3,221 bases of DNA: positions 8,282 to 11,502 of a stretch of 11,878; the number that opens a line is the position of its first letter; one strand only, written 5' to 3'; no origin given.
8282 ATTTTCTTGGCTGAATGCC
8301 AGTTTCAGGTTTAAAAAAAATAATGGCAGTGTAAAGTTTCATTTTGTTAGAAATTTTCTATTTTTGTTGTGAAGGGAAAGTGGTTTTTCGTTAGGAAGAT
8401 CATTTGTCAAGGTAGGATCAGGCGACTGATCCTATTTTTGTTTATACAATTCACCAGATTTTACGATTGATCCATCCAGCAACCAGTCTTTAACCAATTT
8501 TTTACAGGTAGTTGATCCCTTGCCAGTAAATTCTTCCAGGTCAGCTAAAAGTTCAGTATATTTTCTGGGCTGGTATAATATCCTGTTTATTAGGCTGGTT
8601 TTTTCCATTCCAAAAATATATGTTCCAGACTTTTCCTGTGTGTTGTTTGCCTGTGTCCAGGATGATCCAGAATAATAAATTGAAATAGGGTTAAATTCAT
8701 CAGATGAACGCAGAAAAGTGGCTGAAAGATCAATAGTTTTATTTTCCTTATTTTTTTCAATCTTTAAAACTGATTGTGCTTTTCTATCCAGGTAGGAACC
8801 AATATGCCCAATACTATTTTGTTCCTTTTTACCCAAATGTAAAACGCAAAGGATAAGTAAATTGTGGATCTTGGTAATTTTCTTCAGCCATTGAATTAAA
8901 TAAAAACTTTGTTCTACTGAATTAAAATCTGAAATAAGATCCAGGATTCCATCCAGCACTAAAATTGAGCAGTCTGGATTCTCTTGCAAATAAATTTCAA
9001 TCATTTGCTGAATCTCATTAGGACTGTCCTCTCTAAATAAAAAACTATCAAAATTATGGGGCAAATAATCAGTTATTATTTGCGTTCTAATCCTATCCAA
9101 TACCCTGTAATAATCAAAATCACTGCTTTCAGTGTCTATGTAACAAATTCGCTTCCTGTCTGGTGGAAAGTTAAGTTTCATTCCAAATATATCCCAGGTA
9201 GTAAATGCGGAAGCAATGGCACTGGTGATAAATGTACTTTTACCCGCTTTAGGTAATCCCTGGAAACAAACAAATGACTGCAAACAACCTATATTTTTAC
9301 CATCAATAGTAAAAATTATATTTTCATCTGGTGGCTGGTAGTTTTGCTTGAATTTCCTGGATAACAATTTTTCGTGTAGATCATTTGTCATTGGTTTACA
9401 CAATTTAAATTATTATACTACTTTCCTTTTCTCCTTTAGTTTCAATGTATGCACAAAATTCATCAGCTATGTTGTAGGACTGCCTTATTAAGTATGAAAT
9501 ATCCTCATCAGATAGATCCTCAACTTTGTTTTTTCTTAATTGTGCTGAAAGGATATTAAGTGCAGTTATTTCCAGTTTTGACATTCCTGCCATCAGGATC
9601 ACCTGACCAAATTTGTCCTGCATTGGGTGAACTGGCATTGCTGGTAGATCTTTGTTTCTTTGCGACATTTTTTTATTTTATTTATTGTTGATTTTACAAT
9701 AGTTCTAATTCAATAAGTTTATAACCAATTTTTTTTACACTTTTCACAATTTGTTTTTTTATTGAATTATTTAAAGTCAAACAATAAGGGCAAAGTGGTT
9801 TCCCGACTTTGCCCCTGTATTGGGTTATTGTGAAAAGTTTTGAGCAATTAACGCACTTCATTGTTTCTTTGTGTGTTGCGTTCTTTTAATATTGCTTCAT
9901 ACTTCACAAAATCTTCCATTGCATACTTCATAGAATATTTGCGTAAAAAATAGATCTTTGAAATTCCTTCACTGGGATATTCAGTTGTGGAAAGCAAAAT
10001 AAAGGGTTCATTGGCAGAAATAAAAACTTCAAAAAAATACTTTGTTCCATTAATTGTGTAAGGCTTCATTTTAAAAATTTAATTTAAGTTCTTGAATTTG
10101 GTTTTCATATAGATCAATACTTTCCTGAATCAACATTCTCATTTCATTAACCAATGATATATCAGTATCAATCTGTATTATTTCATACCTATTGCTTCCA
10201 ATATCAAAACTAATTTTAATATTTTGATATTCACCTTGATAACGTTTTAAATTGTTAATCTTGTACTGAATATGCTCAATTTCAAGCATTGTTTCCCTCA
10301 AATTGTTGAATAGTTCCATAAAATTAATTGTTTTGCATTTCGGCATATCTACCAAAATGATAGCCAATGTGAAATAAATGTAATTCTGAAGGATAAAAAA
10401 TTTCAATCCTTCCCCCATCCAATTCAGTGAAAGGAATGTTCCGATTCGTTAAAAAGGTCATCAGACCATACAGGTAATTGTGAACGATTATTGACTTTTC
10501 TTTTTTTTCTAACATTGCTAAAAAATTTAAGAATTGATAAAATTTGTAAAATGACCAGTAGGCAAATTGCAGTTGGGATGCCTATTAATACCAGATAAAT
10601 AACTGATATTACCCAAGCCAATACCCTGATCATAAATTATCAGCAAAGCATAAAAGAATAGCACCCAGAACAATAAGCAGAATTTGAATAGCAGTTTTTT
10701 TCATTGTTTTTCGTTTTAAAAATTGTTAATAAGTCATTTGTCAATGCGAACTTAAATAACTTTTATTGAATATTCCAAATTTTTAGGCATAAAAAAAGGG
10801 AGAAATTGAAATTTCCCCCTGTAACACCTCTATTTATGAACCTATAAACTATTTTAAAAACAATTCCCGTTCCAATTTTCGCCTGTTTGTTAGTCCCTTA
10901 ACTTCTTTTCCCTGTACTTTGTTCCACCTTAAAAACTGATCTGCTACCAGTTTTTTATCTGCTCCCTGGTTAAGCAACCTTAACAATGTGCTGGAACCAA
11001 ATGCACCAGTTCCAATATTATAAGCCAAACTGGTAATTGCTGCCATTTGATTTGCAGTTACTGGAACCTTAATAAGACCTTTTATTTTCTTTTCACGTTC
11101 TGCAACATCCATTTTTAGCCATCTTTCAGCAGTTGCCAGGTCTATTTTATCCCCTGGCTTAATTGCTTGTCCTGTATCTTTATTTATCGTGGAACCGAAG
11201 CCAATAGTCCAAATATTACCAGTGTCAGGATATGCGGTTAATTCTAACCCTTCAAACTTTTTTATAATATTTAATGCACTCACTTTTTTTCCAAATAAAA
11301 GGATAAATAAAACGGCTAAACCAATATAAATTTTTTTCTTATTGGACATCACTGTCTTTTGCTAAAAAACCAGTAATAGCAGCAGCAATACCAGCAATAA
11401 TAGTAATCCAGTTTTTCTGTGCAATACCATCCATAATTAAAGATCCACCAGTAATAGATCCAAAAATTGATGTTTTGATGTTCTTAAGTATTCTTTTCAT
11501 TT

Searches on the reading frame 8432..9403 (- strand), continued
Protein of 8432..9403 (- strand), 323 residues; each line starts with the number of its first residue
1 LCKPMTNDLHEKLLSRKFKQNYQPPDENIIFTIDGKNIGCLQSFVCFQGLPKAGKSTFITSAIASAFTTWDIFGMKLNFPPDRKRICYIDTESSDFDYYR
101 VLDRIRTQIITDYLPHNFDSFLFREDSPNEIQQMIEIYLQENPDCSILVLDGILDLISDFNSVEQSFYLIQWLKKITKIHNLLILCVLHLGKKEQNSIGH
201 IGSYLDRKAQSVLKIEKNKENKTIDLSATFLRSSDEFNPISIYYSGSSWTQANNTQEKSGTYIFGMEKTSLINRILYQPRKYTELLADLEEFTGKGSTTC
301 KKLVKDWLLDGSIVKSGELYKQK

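Call 84: fold_search(model_id=the predicted structure, library=viral)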
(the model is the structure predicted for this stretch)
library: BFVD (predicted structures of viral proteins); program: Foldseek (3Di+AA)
matches with E <= 10: 1382; with E <= 0.001: 301
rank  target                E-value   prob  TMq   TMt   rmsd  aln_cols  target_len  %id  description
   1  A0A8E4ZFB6            1.7e-19  1.00  0.68  0.73   4.2       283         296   18  Uncharacterized protein [Olleya phage Harreka_1]
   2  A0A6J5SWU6            3.5e-15  1.00  0.56  0.57   6.1       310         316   14  AAA domain containing protein (Fragment) [uncultured Caudovirales phage]
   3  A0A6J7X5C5            4.2e-15  1.00  0.58  0.43   8.4       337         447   13  AAA domain containing protein [uncultured Caudovirales phage]
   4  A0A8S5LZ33            6.1e-15  1.00  0.63  0.45   6.9       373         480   19  Replicative DNA helicase [Siphoviridae sp. ctCsv15]
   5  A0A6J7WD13            7.3e-15  1.00  0.59  0.28   7.7       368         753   14  AAA domain containing protein [uncultured Caudovirales phage]
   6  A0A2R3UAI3            8.2e-15  1.00  0.57  0.43   9.7       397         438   15  (no name in the UniProt tables at hand)
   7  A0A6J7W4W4            8.7e-15  1.00  0.57  0.33   6.8       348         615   11  Primase, C-terminal 2 [uncultured Caudovirales phage]
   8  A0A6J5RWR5            1.3e-14  1.00  0.59  0.33   9.6       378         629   13  Prim_Pol domain containing protein [uncultured Caudovirales phage]
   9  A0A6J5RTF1            1.5e-14  1.00  0.59  0.30  11.4       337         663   12  AAA domain containing protein [uncultured Caudovirales phage]
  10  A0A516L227            1.6e-14  1.00  0.57  0.32   9.9       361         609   14  (no name in the UniProt tables at hand)
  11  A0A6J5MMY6            2.2e-14  1.00  0.54  0.29  16.5       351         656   11  Primase, C-terminal 2 [uncultured Caudovirales phage]
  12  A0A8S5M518            2.7e-14  1.00  0.56  0.31   9.0       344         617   14  Bifunctional DNA primase polymerase [Siphoviridae sp. ctulf7]
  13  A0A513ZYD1            3.9e-14  1.00  0.58  0.41   8.2       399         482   11  Replicative helicase [Pantoea phage vB_PagM_AAM37]
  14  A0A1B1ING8            4.4e-14  1.00  0.59  0.48   7.4       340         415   12  (no name in the UniProt tables at hand)
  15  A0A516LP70            4.7e-14  1.00  0.57  0.40   8.9       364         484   13  (no name in the UniProt tables at hand)
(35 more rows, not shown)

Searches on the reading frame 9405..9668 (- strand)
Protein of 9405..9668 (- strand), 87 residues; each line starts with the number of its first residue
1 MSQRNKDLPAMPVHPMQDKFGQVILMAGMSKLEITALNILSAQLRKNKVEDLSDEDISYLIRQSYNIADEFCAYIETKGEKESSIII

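Call 7: search_protein_families(library=pfam, proteins=[window:9405-9668:-], max_evalue=0.01)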
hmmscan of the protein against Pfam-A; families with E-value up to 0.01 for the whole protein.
window:9405-9668:- (87 aa): 0 families

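Call 8: search_protein_families(library=phrogs, proteins=[window:9405-9668:-], max_evalue=0.01)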
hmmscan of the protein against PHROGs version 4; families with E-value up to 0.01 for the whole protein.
window:9405-9668:- (87 aa): 1 family
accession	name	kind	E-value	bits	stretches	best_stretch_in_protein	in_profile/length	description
phrog_2201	-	unknown function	0.0022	18.7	1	1-70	136-209/226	-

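Call 58: search_protein_families(library=ncbifam, proteins=[window:9405-9668:-], max_evalue=0.1)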
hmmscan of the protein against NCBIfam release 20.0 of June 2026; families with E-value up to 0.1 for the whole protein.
window:9405-9668:- (87 aa): 1 family
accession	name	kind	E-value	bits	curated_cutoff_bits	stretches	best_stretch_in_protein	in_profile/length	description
NF011129.0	PRK14553.2-2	equivalog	0.069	13.5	133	1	12-65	19-72/104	ribosomal-processing cysteine protease Prp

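Call 76: search_protein_families(library=pfam, proteins=[window:9405-9668:-], max_evalue=10)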
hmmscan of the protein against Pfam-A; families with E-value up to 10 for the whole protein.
window:9405-9668:- (87 aa): 1 family
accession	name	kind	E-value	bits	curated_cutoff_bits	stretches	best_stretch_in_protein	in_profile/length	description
PF18616.6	CdiI_3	-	0.011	16.1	28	1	34-65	14-45/95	CDI immunity proteins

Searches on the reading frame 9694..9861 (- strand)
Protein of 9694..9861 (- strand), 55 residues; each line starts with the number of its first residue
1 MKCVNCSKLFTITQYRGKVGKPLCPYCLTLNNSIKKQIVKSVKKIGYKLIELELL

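Call 58: search_protein_families(library=ncbifam, proteins=[window:9694-9861:-], max_evalue=0.1)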
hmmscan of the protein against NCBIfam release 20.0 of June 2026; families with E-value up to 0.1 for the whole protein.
window:9694-9861:- (55 aa): 2 families
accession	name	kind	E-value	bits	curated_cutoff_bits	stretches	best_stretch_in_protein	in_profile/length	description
TIGR02180.1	GRX_euk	equivalog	0.041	14.1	87.25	1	21-53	6-34/84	glutaredoxin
NF001608.0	PRK00398.1-6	equivalog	0.061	13.2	84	0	2-43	5-44/46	DNA-directed RNA polymerase subunit P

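Call 76: search_protein_families(library=pfam, proteins=[window:9694-9861:-], max_evalue=10)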
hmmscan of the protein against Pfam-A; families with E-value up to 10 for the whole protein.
window:9694-9861:- (55 aa): 4 families
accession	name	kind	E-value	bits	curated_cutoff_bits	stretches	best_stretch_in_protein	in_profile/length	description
PF23550.1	zf_Tbcl_Rhp7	-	0.00025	20.9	27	1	2-27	6-33/39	DNA repair protein rhp7 treble clef domain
PF00320.33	GATA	-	0.0061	16.6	26.8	1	3-28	1-27/36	GATA zinc finger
PF15300.11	INT_SG_DDX_CT_C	-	0.028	14.4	27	1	31-47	3-19/63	INTS6/SAGE1/DDX26B/CT45 C-terminus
PF13743.12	Thioredoxin_5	-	0.14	12.3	27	1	22-51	6-35/186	Thioredoxin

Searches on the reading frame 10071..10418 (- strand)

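Call 58: search_protein_families(library=ncbifam, proteins=[window:10071-10418:-], max_evalue=0.1)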
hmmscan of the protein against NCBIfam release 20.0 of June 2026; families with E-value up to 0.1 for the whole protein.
window:10071-10418:- (115 aa): 3 families
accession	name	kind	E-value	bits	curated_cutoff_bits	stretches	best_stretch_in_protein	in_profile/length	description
TIGR02421.1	QEGLA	hypoth_equivalog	0.0012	18.2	338.65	1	38-111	16-88/368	flavohemoglobin expression-modulating QEGLA motif protein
TIGR02878.1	spore_ypjB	equivalog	0.003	17.4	229.15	1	32-112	103-181/233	sporulation protein YpjB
TIGR00741.1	yfiA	equivalog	0.0095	16.4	40.9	1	48-93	18-63/102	ribosome hibernation-promoting factor, HPF/YfiA family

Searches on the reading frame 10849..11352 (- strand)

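Call 7: search_protein_families(library=pfam, proteins=[window:10849-11352:-], max_evalue=0.01)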
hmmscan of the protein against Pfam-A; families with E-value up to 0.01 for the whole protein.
window:10849-11352:- (167 aa): 1 family
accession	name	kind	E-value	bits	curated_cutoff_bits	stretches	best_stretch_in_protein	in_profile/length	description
PF00959.24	Phage_lysozyme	-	4.7e-41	140.5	22.3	1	31-161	1-125/125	Phage lysozyme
